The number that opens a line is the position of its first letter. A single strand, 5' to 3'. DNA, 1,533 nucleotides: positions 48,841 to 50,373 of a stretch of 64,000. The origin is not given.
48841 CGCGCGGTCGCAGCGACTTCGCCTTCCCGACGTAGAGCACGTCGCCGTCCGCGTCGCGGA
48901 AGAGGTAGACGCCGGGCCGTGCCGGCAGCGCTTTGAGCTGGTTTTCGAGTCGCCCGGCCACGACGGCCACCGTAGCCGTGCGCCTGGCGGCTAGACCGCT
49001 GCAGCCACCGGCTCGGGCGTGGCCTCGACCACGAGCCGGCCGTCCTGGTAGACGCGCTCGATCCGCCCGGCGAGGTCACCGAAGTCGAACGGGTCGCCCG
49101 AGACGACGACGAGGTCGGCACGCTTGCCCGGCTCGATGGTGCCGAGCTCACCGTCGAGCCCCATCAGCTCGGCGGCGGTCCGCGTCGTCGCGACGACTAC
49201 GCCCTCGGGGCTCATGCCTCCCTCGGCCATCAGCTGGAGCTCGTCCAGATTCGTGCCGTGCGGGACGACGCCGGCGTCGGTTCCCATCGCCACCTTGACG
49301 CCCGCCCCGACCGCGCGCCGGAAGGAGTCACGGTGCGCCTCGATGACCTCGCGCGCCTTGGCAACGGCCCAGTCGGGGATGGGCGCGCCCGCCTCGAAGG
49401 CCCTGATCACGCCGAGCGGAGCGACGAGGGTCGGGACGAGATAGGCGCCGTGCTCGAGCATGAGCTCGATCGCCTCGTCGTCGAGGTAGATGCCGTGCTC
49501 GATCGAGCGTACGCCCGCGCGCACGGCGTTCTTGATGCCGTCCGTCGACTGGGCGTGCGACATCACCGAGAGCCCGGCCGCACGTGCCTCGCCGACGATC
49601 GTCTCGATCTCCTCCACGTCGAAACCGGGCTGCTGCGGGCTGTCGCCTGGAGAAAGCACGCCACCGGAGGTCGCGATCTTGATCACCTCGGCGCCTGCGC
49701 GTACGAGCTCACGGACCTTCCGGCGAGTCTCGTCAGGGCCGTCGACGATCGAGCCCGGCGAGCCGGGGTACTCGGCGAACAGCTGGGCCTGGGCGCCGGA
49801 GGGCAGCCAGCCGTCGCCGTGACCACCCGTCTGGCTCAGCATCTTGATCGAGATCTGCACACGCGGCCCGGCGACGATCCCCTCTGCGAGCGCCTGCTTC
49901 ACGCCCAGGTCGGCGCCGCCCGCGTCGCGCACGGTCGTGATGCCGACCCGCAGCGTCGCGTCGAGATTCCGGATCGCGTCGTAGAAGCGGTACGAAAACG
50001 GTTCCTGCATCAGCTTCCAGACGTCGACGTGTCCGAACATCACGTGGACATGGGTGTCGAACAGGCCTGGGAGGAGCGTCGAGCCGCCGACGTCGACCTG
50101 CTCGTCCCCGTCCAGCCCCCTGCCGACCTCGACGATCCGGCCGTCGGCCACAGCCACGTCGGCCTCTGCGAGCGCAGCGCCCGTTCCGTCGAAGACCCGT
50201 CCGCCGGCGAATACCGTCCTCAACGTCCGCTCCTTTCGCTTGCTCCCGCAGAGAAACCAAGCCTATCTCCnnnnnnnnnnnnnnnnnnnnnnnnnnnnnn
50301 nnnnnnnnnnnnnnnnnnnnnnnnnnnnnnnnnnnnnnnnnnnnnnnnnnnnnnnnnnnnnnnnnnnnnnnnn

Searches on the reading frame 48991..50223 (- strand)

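Call 13: search_protein_families(library=pfam, max_evalue=0.00001, proteins=[window:48991-50223:-])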
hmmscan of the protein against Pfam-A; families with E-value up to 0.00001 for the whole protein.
window:48991-50223:- (410 aa): 2 families
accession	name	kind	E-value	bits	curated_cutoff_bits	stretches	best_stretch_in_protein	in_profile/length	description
PF01979.26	Amidohydro_1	-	1.1e-54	186.4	25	1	49-398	1-345/345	Amidohydrolase family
PF07969.17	Amidohydro_3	-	5.4e-19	69.4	29.7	1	196-399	254-472/472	Amidohydrolase family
